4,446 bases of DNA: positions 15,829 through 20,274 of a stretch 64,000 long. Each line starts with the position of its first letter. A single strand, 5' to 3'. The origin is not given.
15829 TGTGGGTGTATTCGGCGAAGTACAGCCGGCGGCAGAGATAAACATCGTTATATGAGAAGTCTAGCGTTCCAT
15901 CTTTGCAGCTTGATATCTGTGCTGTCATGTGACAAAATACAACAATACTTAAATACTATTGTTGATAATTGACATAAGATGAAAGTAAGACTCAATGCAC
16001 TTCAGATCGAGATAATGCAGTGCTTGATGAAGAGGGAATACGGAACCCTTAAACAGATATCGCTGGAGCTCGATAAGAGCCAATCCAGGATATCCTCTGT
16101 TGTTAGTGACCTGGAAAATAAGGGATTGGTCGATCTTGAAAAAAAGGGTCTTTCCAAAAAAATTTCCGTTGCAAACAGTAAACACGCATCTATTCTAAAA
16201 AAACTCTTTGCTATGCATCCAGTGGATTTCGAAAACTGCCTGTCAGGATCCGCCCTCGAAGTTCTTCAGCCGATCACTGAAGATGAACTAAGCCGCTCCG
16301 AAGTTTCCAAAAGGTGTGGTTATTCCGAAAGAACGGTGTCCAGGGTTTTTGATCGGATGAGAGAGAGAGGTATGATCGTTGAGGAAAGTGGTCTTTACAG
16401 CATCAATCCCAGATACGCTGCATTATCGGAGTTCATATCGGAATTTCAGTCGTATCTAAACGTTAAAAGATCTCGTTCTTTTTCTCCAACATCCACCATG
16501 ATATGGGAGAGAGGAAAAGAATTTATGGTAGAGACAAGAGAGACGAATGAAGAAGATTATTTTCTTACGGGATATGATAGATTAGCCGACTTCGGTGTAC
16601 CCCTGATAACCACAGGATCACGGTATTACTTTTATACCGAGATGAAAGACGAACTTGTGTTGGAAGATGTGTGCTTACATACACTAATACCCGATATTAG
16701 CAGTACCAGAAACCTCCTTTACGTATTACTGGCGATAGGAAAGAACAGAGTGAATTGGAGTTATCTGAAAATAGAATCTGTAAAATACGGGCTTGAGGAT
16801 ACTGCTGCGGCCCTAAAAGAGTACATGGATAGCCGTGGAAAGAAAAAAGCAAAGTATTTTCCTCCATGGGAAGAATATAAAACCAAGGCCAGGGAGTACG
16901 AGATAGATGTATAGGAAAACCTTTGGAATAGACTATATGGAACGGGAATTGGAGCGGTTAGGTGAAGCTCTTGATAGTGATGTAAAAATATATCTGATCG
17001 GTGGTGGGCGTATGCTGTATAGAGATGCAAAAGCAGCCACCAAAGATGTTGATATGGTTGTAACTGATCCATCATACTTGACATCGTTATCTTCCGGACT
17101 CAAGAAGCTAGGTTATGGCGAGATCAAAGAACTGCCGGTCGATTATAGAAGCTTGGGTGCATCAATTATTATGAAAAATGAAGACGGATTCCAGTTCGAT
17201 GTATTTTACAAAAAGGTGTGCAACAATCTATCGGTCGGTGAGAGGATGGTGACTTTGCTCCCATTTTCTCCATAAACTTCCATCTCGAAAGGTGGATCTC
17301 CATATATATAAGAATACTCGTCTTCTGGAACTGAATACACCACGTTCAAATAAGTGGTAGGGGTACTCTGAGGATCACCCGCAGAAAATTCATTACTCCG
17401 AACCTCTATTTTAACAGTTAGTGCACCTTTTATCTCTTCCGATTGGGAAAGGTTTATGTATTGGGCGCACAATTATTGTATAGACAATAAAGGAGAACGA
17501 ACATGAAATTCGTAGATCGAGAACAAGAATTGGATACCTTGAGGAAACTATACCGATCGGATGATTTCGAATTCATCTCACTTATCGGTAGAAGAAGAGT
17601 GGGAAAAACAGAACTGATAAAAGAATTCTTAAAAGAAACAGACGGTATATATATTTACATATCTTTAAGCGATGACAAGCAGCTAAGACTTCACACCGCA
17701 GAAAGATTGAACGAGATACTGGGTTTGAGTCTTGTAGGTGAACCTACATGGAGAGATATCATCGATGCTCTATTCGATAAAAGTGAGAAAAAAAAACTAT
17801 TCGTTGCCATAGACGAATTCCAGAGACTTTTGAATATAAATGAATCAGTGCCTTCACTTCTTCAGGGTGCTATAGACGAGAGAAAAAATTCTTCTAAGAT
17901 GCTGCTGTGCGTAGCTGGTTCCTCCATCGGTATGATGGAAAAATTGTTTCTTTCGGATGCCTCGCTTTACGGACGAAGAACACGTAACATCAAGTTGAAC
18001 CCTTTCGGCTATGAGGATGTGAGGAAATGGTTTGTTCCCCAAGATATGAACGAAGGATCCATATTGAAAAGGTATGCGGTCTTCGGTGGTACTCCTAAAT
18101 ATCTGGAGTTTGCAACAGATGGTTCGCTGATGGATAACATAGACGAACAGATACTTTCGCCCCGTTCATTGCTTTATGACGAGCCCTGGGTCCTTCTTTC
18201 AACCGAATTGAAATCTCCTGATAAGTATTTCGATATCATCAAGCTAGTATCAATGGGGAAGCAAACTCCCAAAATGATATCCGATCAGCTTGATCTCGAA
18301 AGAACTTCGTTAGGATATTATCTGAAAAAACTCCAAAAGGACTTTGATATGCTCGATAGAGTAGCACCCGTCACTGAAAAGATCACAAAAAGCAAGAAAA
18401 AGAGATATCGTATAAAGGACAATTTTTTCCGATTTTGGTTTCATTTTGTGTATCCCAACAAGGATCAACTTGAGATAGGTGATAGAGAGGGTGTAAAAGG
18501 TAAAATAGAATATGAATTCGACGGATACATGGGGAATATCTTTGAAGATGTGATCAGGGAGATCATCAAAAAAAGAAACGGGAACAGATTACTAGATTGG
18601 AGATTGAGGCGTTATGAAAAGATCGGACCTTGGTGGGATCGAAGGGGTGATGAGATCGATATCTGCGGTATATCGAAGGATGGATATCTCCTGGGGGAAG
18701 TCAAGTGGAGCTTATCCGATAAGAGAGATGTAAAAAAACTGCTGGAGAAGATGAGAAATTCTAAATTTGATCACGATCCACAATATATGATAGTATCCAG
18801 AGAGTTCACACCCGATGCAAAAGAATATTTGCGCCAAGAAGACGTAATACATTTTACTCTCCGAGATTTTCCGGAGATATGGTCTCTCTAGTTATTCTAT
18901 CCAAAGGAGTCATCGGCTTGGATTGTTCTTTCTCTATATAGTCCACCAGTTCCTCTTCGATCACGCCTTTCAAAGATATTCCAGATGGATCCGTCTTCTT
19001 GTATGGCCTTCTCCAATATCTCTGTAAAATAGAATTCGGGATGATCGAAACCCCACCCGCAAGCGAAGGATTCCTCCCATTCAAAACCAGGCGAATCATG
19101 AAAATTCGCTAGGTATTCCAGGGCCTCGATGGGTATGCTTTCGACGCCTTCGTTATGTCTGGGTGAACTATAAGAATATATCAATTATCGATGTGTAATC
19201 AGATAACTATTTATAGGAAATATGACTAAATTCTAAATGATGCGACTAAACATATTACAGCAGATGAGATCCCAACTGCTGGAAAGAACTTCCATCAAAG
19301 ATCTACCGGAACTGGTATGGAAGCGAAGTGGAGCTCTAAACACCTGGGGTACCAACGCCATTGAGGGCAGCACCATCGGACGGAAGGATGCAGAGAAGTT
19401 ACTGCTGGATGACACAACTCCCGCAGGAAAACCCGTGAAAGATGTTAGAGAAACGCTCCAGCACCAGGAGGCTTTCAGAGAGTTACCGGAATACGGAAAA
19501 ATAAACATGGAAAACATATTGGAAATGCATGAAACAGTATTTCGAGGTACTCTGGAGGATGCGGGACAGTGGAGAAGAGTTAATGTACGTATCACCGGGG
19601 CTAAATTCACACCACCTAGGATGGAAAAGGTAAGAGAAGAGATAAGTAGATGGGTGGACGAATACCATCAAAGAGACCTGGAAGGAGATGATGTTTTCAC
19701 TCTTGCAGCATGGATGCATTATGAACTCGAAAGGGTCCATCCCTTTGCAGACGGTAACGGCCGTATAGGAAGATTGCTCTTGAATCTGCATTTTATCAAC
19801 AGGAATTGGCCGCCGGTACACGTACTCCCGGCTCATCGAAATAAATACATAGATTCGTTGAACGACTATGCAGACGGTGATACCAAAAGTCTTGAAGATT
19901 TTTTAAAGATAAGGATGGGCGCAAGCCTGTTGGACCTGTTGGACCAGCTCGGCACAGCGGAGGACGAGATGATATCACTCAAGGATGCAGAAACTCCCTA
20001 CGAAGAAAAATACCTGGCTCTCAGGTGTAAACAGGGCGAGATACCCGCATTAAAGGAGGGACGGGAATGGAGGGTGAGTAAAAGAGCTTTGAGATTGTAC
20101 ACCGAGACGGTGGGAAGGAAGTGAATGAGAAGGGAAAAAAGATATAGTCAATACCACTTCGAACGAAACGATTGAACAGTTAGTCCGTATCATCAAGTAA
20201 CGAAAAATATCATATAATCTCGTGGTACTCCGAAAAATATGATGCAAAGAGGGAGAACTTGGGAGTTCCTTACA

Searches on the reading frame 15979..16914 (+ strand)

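Call 3: search_protein_families(library=pfam, proteins=[window:15979-16914:+], max_evalue=1)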
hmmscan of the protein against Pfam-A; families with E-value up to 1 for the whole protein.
window:15979-16914:+ (311 aa): 38 families (the best 25 are shown)
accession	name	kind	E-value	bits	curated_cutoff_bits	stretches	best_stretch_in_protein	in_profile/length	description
PF24271.1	HVO_2833_C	-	5e-19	69.2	34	1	192-309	2-120/120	HVO_2833, C-terminal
PF01978.25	TrmB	-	5.8e-10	39.3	25.6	2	5-57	6-58/68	Sugar-specific transcriptional regulator TrmB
PF24034.1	DUF7343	-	1.6e-09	37.9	27.6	2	16-63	11-60/62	Domain of unknown function (DUF7343)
PF12802.13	MarR_2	-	3.5e-09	37.1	27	2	99-136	14-53/61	MarR family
PF13412.12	HTH_24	-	5.6e-09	35.9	21.9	2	5-51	1-47/48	Winged helix-turn-helix DNA-binding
PF25212.1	HVO_A0114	-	1.2e-07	31.8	27.6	1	5-64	20-79/84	HVO_A0114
PF25213.1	HVO_A0261_N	-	1.3e-07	31.8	35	1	91-144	12-65/86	HVO_A0261 N-terminal domain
PF13463.12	HTH_27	-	1.4e-07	32.1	22.2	1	5-56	1-51/68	Winged helix DNA-binding domain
PF13518.12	HTH_28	-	1.1e-06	29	25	2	93-131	3-40/52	Helix-turn-helix domain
PF13545.12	HTH_Crp_2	-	2.3e-06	27.9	27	1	103-136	22-55/70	Crp-like helix-turn-helix domain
PF01022.26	HTH_5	-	8.4e-06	26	22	1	10-52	5-46/47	Bacterial regulatory protein, arsR family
PF13384.12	HTH_23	-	1.3e-05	25.3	24.6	1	103-131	17-45/50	Homeodomain-like domain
PF09339.16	HTH_IclR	-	5.9e-05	23.2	22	1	11-51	7-48/52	IclR helix-turn-helix domain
PF24270.1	HTH_Cmi2_C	-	0.00019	22.1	27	1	94-136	79-121/125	Cmi2, C-terminal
PF01047.28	MarR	-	0.00019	21.7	24.6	1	5-52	1-48/59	MarR family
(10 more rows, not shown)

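Call 4: search_protein_families(library=padloc, proteins=[window:15979-16914:+], max_evalue=1)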
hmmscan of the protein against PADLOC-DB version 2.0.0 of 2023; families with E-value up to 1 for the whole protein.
window:15979-16914:+ (311 aa): 25 families
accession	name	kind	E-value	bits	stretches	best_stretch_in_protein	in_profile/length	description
PDLC01879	CARF3--CARF_TM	-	4.1e-12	44.2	2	88-144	154-211/222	-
PDLC01044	Csa3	-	1e-10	39.9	2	88-142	134-186/194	Type I-A associated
PDLC01852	CARF3--CARF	-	8.6e-10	36.9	2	6-67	142-203/208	-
PDLC01866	CARF3--CARF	-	1.3e-09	36.4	2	3-66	135-198/207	-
PDLC01434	CasR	-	2.6e-09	35.2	2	9-62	130-182/191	"CAS-I,CAS-II,CAS-III,CAS-IV,CAS-V,CAS-VI; associated_signaling"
PDLC01438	Csa3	-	7.3e-09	34.1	2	90-194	148-254/305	"CAS-I,CAS-II,CAS-III,CAS-IV,CAS-V,CAS-VI; associated_signaling"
PDLC01848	CARF3--CARF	-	1.4e-08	32.6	2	86-139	133-185/197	-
PDLC01860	CARF3--CARF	-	3.4e-08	31.8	2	6-69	142-205/210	-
PDLC01268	CasR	-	3.3e-07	28.5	1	9-57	126-172/179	"CAS-I,CAS-II,CAS-III,CAS-IV,CAS-V,CAS-VI; associated_signaling"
PDLC01875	CARF3--CARF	-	4.4e-06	24.6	2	4-59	143-198/219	-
PDLC01850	CARF3--CARF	-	4.6e-06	24.7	2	5-63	143-199/209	-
PDLC01720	Csa3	-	0.00011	20.7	2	12-59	30-83/118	Csa3_1_CAS-I-II-III-IV-V-VI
PDLC01859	CARF3--CARF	-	0.00011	20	1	2-60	145-207/213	-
PDLC02267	AbiEi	-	0.00015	19.3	2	6-64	3-63/252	AbiEi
PDLC03963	SoFic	-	0.00022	18.7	2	8-69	294-354/361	-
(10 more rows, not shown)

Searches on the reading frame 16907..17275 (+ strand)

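Call 3: search_protein_families(library=pfam, proteins=[window:16907-17275:+], max_evalue=1)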
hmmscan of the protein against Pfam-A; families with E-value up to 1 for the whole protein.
window:16907-17275:+ (122 aa): 1 family
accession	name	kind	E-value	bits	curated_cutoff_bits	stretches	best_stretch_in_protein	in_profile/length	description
PF23942.1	DUF7277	-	0.021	16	27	1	44-99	18-67/87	Domain of unknown function (DUF7277)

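Call 4: search_protein_families(library=padloc, proteins=[window:16907-17275:+], max_evalue=1)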
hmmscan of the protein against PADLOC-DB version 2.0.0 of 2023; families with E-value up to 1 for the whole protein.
window:16907-17275:+ (122 aa): 0 families

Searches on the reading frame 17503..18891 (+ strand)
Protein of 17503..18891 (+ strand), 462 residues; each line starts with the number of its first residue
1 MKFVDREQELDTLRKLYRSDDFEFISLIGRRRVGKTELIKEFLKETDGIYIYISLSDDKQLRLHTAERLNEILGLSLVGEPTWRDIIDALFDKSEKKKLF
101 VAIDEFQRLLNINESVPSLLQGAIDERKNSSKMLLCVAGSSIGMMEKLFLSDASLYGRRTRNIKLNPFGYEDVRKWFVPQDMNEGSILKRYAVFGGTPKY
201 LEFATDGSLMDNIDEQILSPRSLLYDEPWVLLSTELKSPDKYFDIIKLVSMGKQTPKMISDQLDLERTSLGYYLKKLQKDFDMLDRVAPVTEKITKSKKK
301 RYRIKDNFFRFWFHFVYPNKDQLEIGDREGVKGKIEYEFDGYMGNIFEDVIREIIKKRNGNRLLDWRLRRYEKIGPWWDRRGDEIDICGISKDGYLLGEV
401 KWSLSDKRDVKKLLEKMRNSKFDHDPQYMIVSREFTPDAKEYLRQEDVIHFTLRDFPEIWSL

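Call 3: search_protein_families(library=pfam, proteins=[window:17503-18891:+], max_evalue=1)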
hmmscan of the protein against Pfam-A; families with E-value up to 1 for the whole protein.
window:17503-18891:+ (462 aa): 9 families
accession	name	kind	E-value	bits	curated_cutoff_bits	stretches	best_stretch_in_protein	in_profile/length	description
PF03008.20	DUF234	-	1.1e-22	80.7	22.5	1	312-412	1-99/100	Archaea bacterial proteins of unknown function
PF01637.24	ATPase_2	-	1e-21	78.3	33.2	1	3-202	1-223/225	ATPase domain predominantly from Archaea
PF13173.12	AAA_14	-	2.4e-11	44.2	27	1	23-171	3-126/129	AAA domain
PF13401.12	AAA_22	-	3.6e-07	31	27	1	24-113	7-97/130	AAA domain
PF13191.12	AAA_16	-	4.2e-05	24.6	32.6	1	2-104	1-121/167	AAA ATPase domain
PF00004.35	AAA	-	0.0028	18.5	21.2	1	27-150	3-119/131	ATPase family associated with various cellular activities (AAA)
PF00931.28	NB-ARC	-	0.059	13.1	23.5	1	13-47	9-43/248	NB-ARC domain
PF23100.1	DUF2096_N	-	0.15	12.9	26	1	247-295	14-61/96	DUF2096 N-terminal four-helical bundle domain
PF06152.16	Phage_min_cap2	-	0.38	10.1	26.3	1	344-376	22-54/366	Phage minor capsid protein 2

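Call 4: search_protein_families(library=padloc, proteins=[window:17503-18891:+], max_evalue=1)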
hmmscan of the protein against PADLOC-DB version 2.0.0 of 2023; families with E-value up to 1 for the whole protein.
window:17503-18891:+ (462 aa): 9 families
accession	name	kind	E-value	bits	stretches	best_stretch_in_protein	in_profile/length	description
PDLC04984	PDC-S27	-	1.2e-40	137.9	1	2-353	3-360/474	-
PDLC04985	PDC-S27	-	5.6e-40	135.7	1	2-455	5-478/484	-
PDLC04789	PDC-S01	-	7.2e-12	43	1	23-287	18-246/375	-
PDLC04787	PDC-S01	-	1.4e-11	41.9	1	2-210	9-199/412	-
PDLC04791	PDC-S01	-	8.3e-09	32.6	1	13-207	10-177/395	-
PDLC04790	PDC-S01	-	2.7e-05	21.1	1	20-63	25-66/422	-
PDLC04786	PDC-S01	-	0.0002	18.2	1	26-69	24-67/439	-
PDLC04788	PDC-S01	-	0.00065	16.7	1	27-73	24-70/448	-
PDLC04792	PDC-S01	-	0.0059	13.2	1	12-63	9-60/452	-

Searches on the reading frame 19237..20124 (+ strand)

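Call 20: search_protein_families(library=pfam, proteins=[window:19237-20124:+], max_evalue=0.00001)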
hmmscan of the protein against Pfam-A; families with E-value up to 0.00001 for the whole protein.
window:19237-20124:+ (295 aa): 1 family
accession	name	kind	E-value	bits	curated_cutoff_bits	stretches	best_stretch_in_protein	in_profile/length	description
PF02661.23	Fic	-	5.4e-22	78.9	24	1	89-184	2-91/93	Fic/DOC family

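Call 103: search_protein_families(library=padloc, proteins=[window:19237-20124:+], max_evalue=0.01)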
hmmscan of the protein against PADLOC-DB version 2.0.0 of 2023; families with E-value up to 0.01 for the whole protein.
window:19237-20124:+ (295 aa): 10 families
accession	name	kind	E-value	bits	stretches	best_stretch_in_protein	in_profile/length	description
PDLC04840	PDC-S04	-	1.6e-29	101.2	1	39-224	19-209/227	-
PDLC03963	SoFic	-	1.1e-28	98.6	1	38-228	63-258/361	-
PDLC04836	PDC-S04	-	9.4e-28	95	1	18-223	12-223/244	-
PDLC04837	PDC-S04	-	9e-25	85.3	1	38-224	32-221/234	-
PDLC04839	PDC-S04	-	5.9e-21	73.1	1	76-223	46-198/205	-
PDLC04838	PDC-S04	-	1.9e-15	55.2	1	80-224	54-199/209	-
PDLC04966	PDC-S24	-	8.4e-09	32.8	1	120-190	271-340/497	-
PDLC04841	PDC-S04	-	2.4e-06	25.4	1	91-223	142-264/292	-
PDLC04842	PDC-S04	-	4.3e-06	24.6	1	91-188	44-132/202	-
PDLC04963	PDC-S23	-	0.00058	17.4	1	72-190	145-264/312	-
